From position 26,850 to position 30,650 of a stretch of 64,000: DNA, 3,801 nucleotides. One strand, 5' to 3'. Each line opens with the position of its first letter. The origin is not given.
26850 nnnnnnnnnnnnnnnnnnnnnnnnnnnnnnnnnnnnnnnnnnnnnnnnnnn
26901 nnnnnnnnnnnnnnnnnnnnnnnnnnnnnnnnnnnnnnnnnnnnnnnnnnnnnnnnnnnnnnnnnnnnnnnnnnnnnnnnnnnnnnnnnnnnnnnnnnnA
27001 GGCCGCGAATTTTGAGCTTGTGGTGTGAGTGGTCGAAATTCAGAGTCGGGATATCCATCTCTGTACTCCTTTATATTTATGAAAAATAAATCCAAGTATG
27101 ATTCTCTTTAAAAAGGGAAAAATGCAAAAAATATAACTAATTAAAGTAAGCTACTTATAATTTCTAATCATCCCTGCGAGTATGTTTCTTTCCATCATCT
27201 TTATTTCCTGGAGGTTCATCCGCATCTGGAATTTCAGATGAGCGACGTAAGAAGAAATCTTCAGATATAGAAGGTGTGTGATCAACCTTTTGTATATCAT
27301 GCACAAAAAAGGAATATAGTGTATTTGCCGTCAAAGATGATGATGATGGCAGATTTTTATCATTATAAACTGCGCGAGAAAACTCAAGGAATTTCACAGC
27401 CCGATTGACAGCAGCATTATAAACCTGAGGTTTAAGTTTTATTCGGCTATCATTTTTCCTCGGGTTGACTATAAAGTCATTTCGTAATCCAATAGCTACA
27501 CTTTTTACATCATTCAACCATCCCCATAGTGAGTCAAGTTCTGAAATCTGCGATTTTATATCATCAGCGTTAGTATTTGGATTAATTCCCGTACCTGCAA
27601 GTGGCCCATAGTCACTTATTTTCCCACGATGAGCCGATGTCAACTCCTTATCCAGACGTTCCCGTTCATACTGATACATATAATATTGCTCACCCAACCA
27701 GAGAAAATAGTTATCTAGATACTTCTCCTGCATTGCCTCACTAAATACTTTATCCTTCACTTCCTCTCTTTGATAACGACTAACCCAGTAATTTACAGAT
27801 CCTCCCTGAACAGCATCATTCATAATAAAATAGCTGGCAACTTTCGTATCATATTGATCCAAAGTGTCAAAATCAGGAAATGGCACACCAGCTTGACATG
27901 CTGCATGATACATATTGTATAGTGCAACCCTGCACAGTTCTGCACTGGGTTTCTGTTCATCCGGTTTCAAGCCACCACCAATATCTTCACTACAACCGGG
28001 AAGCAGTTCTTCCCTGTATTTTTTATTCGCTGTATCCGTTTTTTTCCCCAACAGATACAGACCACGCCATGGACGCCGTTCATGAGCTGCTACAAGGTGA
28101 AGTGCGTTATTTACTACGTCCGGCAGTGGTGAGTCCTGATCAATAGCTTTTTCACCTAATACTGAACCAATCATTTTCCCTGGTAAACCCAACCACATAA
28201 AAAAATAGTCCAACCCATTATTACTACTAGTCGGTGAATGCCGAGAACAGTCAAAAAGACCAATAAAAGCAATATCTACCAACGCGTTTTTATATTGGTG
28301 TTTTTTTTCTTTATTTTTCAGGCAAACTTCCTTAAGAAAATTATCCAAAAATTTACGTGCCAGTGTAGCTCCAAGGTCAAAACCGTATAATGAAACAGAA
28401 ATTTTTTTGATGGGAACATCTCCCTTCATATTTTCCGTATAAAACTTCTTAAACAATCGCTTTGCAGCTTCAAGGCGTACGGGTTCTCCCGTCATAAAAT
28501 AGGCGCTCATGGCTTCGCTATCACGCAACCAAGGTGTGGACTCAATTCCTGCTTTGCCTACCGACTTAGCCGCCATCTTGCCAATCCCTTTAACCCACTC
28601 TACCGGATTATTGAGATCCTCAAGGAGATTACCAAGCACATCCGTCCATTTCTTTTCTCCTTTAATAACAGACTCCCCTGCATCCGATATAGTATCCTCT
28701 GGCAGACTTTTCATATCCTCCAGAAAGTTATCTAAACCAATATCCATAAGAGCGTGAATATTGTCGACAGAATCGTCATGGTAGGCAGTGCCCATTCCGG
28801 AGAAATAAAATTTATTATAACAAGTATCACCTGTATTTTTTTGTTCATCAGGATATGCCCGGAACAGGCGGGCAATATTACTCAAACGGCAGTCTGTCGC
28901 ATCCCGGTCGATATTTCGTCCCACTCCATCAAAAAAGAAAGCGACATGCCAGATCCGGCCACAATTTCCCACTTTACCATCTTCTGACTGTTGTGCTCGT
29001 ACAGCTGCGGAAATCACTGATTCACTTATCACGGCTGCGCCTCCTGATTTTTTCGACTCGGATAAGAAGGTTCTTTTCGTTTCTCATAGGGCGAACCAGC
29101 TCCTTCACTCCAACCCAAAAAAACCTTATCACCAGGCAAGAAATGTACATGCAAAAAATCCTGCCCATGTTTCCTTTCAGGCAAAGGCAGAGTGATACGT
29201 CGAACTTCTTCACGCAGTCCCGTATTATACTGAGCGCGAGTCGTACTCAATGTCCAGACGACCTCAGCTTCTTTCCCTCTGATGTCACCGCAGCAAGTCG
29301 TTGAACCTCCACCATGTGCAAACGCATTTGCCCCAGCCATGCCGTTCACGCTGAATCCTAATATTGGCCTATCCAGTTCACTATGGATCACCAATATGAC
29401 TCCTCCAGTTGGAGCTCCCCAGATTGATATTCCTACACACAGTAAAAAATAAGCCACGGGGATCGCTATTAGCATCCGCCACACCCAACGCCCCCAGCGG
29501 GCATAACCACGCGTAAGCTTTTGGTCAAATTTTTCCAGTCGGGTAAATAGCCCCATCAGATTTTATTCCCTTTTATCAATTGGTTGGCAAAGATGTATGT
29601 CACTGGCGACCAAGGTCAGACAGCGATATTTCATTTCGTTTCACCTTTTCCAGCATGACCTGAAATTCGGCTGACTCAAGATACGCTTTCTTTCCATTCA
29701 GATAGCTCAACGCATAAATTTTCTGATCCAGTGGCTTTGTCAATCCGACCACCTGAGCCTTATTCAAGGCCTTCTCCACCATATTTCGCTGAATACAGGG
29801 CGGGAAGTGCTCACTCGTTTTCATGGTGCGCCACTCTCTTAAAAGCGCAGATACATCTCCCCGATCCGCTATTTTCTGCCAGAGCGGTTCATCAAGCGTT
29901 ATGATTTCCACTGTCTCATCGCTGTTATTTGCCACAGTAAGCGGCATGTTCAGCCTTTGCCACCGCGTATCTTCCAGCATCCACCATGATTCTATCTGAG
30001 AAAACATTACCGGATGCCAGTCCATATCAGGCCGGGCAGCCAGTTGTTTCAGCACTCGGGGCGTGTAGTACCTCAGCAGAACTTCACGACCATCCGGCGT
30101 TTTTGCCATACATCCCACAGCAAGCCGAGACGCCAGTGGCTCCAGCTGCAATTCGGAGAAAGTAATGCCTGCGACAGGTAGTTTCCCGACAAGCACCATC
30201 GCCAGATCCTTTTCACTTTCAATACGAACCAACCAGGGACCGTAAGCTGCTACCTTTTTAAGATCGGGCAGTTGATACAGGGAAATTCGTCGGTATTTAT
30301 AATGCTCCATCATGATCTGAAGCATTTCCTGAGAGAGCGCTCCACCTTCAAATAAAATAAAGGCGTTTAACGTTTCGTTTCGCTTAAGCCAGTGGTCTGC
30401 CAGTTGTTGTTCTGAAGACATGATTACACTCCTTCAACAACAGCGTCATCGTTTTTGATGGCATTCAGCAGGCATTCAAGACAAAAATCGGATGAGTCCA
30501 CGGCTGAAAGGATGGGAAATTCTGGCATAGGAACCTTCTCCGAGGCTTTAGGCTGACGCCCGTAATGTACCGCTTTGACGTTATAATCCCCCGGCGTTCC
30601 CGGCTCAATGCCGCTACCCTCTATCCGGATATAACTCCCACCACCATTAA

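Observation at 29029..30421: Adaptor plus small membrane protein preceding the Tle1-like gene: atypical gene order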

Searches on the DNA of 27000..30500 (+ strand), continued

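Call 49: get_annotated_region(hit=H33, flank=5000)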
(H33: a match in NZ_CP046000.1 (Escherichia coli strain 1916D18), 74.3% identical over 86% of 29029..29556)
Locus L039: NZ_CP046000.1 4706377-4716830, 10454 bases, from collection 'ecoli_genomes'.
description: Escherichia coli strain 1916D18 chromosome, complete genome
organism: Escherichia coli strain 1916D18 (NCBI taxid 562)
replicon: chromosome; assembly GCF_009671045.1
host: swine; source: feces; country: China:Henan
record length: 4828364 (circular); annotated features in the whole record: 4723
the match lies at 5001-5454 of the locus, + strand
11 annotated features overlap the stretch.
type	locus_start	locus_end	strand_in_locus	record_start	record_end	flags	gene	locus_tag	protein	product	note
CDS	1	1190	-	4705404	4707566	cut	uvrD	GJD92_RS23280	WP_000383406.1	DNA helicase II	-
CDS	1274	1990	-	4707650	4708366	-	yigB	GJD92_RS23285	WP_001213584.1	5-amino-6-(5-phospho-D-ribitylamino)uracil phosphatase YigB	-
CDS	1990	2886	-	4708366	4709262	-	xerC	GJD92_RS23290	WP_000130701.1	tyrosine recombinase XerC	-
CDS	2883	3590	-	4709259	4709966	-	yigA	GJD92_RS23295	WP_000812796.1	DUF484 domain-containing protein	-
CDS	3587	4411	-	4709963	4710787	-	dapF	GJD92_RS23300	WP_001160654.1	diaminopimelate epimerase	-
CDS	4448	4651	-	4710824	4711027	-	lptM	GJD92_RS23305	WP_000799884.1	LPS translocon maturation chaperone LptM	-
CDS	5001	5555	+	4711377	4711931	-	-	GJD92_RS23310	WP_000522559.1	DUF3304 domain-containing protein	-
CDS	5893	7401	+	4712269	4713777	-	-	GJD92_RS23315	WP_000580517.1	hypothetical protein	-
CDS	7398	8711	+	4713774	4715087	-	-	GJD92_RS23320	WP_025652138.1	hypothetical protein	-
CDS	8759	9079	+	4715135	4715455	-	cyaY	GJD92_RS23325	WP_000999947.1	iron donor protein CyaY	-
CDS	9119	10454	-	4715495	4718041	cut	cyaA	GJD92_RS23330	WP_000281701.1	class I adenylate cyclase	-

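Call 82: get_annotated_region(hit=H29, flank=4000)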
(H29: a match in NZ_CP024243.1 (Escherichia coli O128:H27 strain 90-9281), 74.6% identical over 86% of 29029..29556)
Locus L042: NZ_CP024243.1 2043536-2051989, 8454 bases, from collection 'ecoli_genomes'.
description: Escherichia coli O128:H27 strain 90-9281 chromosome, complete genome
organism: Escherichia coli O128:H27 strain 90-9281 (NCBI taxid 2048776)
replicon: chromosome; assembly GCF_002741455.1
host: missing; source: missing; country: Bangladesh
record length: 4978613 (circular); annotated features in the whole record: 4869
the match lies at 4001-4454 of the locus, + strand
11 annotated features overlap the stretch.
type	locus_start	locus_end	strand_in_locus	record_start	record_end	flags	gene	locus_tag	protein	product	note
CDS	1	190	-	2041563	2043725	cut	uvrD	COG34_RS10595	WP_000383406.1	DNA helicase II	-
CDS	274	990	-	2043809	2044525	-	yigB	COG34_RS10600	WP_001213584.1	5-amino-6-(5-phospho-D-ribitylamino)uracil phosphatase YigB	-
CDS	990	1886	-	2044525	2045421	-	xerC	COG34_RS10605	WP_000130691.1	tyrosine recombinase XerC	-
CDS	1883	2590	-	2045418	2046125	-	yigA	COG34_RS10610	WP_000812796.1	DUF484 domain-containing protein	-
CDS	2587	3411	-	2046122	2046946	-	dapF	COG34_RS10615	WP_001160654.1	diaminopimelate epimerase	-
CDS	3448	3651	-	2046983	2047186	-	lptM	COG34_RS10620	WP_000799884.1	LPS translocon maturation chaperone LptM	-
CDS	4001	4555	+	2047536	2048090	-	-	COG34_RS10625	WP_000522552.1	DUF3304 domain-containing protein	-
CDS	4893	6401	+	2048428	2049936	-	-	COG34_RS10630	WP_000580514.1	hypothetical protein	-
CDS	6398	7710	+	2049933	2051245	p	-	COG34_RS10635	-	DKNYY family protein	frameshifted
CDS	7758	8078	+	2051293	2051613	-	cyaY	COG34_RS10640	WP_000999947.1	iron donor protein CyaY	-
CDS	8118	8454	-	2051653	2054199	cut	cyaA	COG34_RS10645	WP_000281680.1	class I adenylate cyclase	-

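Call 83: get_annotated_region(hit=H43, flank=4000)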
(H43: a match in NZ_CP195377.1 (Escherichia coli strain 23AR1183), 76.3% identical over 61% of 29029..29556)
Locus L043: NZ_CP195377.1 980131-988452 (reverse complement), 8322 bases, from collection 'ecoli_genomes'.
description: Escherichia coli strain 23AR1183 chromosome, complete genome
organism: Escherichia coli strain 23AR1183 (NCBI taxid 562)
replicon: chromosome; assembly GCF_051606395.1
host: Homo sapiens; source: Screen: rectum; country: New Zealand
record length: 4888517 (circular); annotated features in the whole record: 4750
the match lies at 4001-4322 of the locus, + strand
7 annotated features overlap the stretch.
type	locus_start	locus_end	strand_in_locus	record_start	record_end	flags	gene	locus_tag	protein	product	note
CDS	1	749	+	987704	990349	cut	tssH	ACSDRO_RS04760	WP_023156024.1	type VI secretion system ATPase TssH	-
CDS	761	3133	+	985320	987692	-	-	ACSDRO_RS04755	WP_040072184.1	type VI secretion system Vgr family protein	-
CDS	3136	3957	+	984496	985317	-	-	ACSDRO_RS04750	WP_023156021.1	DUF4123 domain-containing protein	-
CDS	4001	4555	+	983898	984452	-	-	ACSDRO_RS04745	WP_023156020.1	DUF3304 domain-containing protein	-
CDS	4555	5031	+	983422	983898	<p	-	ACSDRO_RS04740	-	DUF3304 domain-containing protein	incomplete; partial in the middle of a contig; missing C-terminus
CDS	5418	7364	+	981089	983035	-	-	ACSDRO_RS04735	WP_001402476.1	DUF2235 domain-containing protein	-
CDS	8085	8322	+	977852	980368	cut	-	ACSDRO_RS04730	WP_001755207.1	type VI secretion system Vgr family protein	-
